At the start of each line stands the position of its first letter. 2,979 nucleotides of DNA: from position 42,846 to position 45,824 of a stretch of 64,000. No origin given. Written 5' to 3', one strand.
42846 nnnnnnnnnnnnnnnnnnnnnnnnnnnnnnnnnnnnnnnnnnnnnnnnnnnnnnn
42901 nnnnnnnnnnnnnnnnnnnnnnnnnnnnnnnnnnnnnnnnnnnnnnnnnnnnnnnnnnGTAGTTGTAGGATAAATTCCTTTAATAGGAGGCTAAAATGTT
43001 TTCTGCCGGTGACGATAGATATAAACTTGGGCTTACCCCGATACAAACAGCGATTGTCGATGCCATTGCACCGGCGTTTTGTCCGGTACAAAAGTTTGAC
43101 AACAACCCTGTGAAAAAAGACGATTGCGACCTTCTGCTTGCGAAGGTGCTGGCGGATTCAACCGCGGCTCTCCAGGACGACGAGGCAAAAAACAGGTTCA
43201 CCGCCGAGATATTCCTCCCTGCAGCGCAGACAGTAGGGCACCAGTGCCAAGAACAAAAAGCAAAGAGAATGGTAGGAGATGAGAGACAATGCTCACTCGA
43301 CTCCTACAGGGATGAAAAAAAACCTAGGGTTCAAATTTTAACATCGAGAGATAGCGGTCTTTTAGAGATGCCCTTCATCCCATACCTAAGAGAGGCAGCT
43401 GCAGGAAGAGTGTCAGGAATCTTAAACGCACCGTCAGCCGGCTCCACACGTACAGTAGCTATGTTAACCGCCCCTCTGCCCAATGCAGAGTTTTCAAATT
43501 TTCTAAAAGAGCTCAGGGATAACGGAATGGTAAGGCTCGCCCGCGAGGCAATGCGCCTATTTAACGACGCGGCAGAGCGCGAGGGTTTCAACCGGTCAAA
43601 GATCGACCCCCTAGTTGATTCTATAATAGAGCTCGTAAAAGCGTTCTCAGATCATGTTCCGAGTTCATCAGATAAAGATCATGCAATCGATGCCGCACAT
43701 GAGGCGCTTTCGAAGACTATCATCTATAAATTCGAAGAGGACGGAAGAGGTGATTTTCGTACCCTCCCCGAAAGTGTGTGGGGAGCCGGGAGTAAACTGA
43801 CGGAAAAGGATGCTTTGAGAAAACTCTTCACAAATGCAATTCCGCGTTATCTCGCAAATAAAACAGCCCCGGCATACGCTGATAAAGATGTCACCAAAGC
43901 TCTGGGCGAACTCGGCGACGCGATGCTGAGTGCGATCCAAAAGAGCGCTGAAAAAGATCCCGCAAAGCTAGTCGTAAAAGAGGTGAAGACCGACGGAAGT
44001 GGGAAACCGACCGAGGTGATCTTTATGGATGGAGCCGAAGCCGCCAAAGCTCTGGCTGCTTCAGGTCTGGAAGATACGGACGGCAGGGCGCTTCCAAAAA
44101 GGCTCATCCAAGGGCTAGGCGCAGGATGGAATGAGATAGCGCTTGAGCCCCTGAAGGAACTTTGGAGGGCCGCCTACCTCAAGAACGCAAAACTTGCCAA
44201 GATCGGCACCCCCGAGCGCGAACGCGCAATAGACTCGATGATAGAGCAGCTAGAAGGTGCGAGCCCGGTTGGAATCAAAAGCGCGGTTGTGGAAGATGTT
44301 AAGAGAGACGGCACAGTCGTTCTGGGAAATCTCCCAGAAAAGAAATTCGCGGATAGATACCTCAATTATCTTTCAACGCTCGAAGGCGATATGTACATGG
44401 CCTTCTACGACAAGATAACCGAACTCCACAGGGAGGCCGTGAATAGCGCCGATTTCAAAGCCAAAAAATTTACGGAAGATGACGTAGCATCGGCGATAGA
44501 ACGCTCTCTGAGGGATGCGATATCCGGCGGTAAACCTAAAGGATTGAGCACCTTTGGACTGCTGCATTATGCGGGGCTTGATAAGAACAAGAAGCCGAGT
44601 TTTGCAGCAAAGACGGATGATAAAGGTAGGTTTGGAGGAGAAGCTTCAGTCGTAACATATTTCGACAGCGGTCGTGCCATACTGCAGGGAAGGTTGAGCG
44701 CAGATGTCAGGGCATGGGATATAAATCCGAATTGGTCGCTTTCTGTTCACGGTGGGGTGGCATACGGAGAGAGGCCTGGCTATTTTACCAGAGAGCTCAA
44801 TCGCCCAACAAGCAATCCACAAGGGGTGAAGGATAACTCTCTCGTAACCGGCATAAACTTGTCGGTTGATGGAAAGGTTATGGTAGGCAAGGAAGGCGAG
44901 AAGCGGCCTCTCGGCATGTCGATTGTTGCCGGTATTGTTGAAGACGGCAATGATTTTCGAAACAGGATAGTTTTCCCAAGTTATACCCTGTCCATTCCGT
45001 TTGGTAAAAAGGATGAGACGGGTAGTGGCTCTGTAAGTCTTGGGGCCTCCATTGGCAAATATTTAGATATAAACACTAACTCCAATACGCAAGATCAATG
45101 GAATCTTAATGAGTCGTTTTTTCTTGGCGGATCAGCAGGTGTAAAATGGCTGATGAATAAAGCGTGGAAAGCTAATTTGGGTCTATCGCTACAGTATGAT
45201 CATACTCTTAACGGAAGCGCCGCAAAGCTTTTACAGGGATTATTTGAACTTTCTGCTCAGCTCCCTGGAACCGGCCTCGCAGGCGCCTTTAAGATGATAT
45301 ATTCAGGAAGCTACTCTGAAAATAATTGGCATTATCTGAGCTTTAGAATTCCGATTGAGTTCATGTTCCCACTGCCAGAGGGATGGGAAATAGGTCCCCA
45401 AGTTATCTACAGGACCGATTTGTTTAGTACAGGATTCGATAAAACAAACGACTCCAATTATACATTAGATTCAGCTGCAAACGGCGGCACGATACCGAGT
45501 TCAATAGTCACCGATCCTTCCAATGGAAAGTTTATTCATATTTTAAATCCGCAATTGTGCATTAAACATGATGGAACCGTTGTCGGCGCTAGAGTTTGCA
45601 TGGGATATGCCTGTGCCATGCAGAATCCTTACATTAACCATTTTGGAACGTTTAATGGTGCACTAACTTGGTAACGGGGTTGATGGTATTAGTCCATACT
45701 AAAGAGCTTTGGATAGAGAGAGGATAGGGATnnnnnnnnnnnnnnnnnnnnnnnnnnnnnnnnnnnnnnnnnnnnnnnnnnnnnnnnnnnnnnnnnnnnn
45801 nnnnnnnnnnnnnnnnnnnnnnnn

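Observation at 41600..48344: Self-contained 3-gene orphan locus: helical Cys protein, signal-less barrel-like protein and Ig/propeller lipoprotein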

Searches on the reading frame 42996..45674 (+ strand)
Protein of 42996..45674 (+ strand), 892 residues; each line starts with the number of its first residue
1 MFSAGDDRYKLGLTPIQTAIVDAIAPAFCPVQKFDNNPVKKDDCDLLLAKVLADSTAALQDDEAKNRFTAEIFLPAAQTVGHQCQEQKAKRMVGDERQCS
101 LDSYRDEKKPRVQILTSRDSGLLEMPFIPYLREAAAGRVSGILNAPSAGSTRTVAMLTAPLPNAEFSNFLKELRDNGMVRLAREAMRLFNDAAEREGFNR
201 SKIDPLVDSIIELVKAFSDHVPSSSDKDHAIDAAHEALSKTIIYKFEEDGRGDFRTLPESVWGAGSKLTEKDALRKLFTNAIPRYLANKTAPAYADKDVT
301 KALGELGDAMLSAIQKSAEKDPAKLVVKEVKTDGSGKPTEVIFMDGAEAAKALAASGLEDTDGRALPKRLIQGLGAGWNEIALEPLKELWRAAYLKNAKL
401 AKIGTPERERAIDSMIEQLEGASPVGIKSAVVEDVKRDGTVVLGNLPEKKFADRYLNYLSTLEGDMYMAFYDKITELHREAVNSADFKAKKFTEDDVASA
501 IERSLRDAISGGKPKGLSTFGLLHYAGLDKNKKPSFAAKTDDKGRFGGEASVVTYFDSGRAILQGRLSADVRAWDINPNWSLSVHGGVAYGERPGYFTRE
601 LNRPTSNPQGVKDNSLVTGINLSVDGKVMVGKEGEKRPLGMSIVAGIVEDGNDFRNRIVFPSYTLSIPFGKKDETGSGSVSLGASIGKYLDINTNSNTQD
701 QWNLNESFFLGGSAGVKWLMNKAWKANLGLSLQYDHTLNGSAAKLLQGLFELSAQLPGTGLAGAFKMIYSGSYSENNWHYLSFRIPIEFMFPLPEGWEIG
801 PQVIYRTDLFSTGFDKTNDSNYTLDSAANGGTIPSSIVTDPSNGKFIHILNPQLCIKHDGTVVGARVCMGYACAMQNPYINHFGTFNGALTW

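Call 3: search_protein_families(library=pfam, proteins=[window:42996-45674:+], max_evalue=1)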
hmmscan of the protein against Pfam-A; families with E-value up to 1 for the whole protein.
window:42996-45674:+ (892 aa): 0 families

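Call 4: search_protein_families(library=ncbifam, proteins=[window:42996-45674:+], max_evalue=1)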
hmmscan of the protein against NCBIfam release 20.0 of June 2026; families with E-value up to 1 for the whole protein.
window:42996-45674:+ (892 aa): 1 family
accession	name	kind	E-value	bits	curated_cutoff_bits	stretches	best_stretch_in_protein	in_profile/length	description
NF053610.1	Sso10a_fam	subfamily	0.1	12.7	60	1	141-181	9-49/64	Sso10a family chromatin protein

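Call 8: find_homologous_proteins(query=window:42996-45674:+)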
Query window:42996-45674:+ (892 aa): 5 proteins with E <= 0.001 among 8000 candidates.
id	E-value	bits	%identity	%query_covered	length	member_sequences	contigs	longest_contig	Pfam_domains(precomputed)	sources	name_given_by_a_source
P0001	0.0e+0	2017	99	100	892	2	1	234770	-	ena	-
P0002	0.0e+0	1744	90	96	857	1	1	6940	-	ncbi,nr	ncbi:MAG: hypothetical protein BWY40_01410 [bacterium ADurb.Bin270]|nr:MAG: hypothetical protein BWY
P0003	0.0e+0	1577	78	100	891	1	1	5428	-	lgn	-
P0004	0.0e+0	1369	68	100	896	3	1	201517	-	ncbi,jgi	-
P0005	0.0e+0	1097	93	61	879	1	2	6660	-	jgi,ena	-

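Call 9: search_solved_structures(query=window:42996-45674:+, max_evalue=10)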
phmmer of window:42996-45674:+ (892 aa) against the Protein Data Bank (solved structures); distinct sequences matched with E-value up to 10: 1.
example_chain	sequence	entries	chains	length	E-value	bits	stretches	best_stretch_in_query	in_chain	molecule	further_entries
2l69_A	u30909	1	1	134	0.16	13.2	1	423-508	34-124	Rossmann 2x3 fold protein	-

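Call 12: find_encoding_contigs(protein=P0004, flank=10000, max_places=4)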
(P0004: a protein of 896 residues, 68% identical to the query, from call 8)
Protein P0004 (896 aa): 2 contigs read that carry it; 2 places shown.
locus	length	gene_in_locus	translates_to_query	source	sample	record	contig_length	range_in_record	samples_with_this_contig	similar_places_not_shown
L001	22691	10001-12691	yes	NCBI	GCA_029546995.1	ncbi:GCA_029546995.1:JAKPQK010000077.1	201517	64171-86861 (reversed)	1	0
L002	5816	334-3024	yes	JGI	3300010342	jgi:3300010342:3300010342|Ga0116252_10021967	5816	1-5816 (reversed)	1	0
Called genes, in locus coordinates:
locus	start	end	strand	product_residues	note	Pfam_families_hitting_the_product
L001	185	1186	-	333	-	PF04055:Radical_SAM, PF11946:DUF3463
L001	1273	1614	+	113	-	PF12647:RNHCP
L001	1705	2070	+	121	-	-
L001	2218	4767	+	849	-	PF20437:LonC_helical, PF13654:AAA_32, PF20436:LonB_AAA-LID, PF05362:Lon_C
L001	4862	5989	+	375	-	PF04389:Peptidase_M28 (faint), PF05343:Peptidase_M42, PF01546:Peptidase_M20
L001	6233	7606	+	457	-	PF01212:Beta_elim_lyase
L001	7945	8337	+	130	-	PF00383:dCMP_cyt_deam_1, PF08211:dCMP_cyt_deam_2, PF26947:CDL (weak)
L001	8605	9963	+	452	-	-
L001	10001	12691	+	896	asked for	-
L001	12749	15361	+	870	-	-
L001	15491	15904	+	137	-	-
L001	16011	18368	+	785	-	PF00082:Peptidase_S8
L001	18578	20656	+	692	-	PF05226:CHASE2, PF00211:Guanylate_cyc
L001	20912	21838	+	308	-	-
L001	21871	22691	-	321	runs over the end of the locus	-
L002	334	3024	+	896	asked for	-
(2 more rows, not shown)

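Call 13: find_encoding_contigs(protein=P0003, flank=10000, max_places=4)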
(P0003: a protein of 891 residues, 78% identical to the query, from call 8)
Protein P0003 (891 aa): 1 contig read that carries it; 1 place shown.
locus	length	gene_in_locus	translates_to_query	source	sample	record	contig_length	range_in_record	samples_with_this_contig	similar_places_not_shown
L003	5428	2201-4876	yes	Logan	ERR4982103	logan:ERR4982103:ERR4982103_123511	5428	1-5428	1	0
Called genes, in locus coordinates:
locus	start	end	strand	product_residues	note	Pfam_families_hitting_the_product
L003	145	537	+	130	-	PF00383:dCMP_cyt_deam_1, PF08211:dCMP_cyt_deam_2, PF26947:CDL (weak)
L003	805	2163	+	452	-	-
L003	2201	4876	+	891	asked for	-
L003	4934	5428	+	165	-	?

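Call 28: find_encoding_contigs(protein=P0005, flank=10000, max_places=3)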
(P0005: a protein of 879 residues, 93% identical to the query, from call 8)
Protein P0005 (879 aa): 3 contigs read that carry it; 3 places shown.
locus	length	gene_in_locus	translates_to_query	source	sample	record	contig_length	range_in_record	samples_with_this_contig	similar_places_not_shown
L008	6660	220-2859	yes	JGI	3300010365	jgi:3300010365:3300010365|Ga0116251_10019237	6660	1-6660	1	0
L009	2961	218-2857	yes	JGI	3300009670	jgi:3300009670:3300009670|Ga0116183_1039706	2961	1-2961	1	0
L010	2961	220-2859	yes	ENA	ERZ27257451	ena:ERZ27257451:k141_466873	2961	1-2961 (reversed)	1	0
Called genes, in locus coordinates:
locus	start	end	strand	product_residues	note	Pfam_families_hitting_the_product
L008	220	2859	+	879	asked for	-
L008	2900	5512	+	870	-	-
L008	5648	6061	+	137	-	-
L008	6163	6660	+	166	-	?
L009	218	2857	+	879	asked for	-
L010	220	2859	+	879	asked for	-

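Call 29: find_encoding_contigs(protein=P0001, flank=10000, max_places=2)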
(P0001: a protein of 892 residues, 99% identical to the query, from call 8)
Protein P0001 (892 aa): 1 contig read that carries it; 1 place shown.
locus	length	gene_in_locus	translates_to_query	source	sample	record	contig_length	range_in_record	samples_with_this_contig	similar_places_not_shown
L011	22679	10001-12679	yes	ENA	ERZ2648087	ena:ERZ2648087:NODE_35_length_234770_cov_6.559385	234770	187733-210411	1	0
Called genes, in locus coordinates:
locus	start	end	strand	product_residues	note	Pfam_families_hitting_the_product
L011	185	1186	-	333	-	PF04055:Radical_SAM, PF11946:DUF3463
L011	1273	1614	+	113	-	PF12647:RNHCP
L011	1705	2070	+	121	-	-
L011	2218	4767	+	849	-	PF20437:LonC_helical, PF13654:AAA_32, PF20436:LonB_AAA-LID, PF05362:Lon_C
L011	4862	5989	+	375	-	PF04389:Peptidase_M28 (faint), PF05343:Peptidase_M42, PF01546:Peptidase_M20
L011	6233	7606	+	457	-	PF01212:Beta_elim_lyase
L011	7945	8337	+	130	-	PF00383:dCMP_cyt_deam_1, PF08211:dCMP_cyt_deam_2, PF26947:CDL (weak)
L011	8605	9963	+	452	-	-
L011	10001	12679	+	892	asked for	-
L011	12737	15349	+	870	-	PF02012:BNR (faint)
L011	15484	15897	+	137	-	-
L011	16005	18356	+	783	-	PF00082:Peptidase_S8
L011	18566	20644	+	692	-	PF05226:CHASE2, PF00211:Guanylate_cyc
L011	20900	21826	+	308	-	-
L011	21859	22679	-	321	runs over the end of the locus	-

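Call 38: predict_structure(alignment_id=A1)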
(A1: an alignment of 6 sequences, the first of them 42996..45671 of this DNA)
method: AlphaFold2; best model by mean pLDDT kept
length: 892 residues; sequences in the alignment: 6
mean_pLDDT: 38.3   pTM: 0.23
mean pLDDT of the five models: 38.3, 35.9, 35.7, 34.0, 31.9
residues with pLDDT >= 90: 0; 70-90: 0; 50-70: 189; < 50: 703
segments of 3 or more residues with pLDDT < 50: 1-6, 30-41, 86-128, 134-161, 194-200, 221-304, 320-328, 334-338, 345-428, 439-441, 443-472, 494-670, 682-712, 723-726, 728-730, 732-748, 754-763, 769-892
pLDDT, mean of each block of 10 residues (from residue 1): 39 63 56 37 56 62 60 54 48 38 39 31 40 44 27 25 62 61 55 45 59 60 45 43 29 26 25 29 29 31 49 57 45 50 49 34 31 28 29 27 31 30 36 50 42 30 33 50 54 46 41 26 25 22 24 23 23 24 22 23 24 23 27 29 31 31 43 50 44 28 33 48 48 42 45 46 49 41 43 37 39 26 24 26 33 31 31 34 35 29
secondary structure, 60 per line:
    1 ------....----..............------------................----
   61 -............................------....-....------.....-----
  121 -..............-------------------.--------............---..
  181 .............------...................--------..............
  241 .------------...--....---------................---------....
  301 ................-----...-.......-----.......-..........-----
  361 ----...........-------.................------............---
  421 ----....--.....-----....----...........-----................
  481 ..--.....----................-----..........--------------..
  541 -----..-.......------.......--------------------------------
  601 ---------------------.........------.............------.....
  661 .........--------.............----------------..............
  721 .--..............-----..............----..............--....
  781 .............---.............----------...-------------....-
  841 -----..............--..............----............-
elements in order (helices of 4 or more, strands of 3 or more residues): H7-10 H15-28 H41-56 H62-89 H96-99 H101-104 E111-115 E122-126 H127-135 H164-175 H179-193 H200-218 H227-241 H259-262 H272-287 H297-316 E326-332 E338-344 H346-355 H365-375 H383-399 H406-417 H425-428 E431-435 E441-444 H449-459 H465-482 H485-489 H494-509 H515-524 E549-555 E562-568 E622-630 E637-649 E656-669 E678-690 E707-721 E724-737 E743-756 E761-774 E777-793 E797-809 E836-839 E846-859 E862-875 E880-891

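Call 39: search_protein_representatives(alignment_id=A1)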
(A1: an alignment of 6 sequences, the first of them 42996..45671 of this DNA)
Query: 6 sequences, 892 profile positions. Proteins with E-value up to 0.001 (for the whole library): 4; up to 1e-10: 4; up to 1e-30: 2. The best 4 are listed.
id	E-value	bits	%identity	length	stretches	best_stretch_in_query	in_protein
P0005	0.0e+00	1439.9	-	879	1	1-892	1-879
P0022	9.4e-50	186.0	-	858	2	160-545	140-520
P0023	7.2e-26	107.0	-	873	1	19-734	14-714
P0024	1.1e-21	93.1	-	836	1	14-486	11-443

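Call 52: search_solved_structures(query=A3, max_evalue=10)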
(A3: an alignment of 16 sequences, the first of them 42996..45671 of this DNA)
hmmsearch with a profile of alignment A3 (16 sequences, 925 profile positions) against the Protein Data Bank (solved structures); distinct sequences matched with E-value up to 10: 9.
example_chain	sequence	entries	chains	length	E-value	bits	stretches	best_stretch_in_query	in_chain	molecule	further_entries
9hig_d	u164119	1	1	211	0.027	16.2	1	619-737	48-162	Large ribosomal subunit protein uL3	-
2ns9_A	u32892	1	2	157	0.17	13.6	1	631-700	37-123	Hypothetical protein APE2225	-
1mft_A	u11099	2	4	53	0.2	13.3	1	167-191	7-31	Four-helix bundle model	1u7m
5c39_A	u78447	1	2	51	0.23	13.2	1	167-191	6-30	P0 Manganese cluster peptide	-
5cwf_A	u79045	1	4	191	0.35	12.6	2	468-507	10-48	Designed helical repeat protein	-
1s3q_A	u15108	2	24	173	1.2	10.8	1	455-495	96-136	ferritin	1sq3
5v5k_A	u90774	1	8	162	1.2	10.8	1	455-495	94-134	Ferritin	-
5ls9_A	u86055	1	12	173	1.3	10.7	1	455-495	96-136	Ferritin, putative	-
3kx9_A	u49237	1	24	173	1.5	10.4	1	455-495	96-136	Ferritin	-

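Call 53: search_protein_families(library=pfam, alignment_id=A3, max_evalue=1)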
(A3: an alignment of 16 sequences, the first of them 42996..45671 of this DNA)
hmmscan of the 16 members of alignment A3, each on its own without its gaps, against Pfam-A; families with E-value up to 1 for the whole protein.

A. member 1, window:42996-45671:+ (892 aa): 0 families

B. families by the number of members that match (of 16 scanned): 5 families
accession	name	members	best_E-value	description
PF13505.12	OMP_b-brl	1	0.013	Outer membrane protein beta-barrel domain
PF18433.6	DUF5610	1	0.043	Domain of unknown function (DUF5610)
PF11985.13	Phage_Mu_Gp27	1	0.082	Bacteriophage Mu, Gp27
PF20606.3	DUF6799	1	0.15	Domain of unknown function (DUF6799)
PF07481.16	DUF1521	1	0.18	Domain of Unknown Function (DUF1521)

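Call 70: search_protein_families(library=padloc, proteins=[window:42996-45674:+], max_evalue=0.1)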
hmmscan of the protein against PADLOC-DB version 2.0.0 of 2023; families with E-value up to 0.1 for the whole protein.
window:42996-45674:+ (892 aa): 0 families

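Call 71: search_protein_families(library=phrogs, proteins=[window:42996-45674:+], max_evalue=0.1)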
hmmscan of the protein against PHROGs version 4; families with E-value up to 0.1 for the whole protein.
window:42996-45674:+ (892 aa): 0 families

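Call 93: find_encoding_contigs(protein=P0023, flank=10000, max_places=2)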
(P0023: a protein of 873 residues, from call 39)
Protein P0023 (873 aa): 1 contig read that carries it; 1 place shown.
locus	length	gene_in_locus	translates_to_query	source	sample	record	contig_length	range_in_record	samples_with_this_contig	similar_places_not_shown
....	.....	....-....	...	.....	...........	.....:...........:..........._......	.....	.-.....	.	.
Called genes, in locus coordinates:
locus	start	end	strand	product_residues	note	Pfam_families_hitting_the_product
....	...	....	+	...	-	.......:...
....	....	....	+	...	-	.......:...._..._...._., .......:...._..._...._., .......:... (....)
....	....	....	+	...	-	-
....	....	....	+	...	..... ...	-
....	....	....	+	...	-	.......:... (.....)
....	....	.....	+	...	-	?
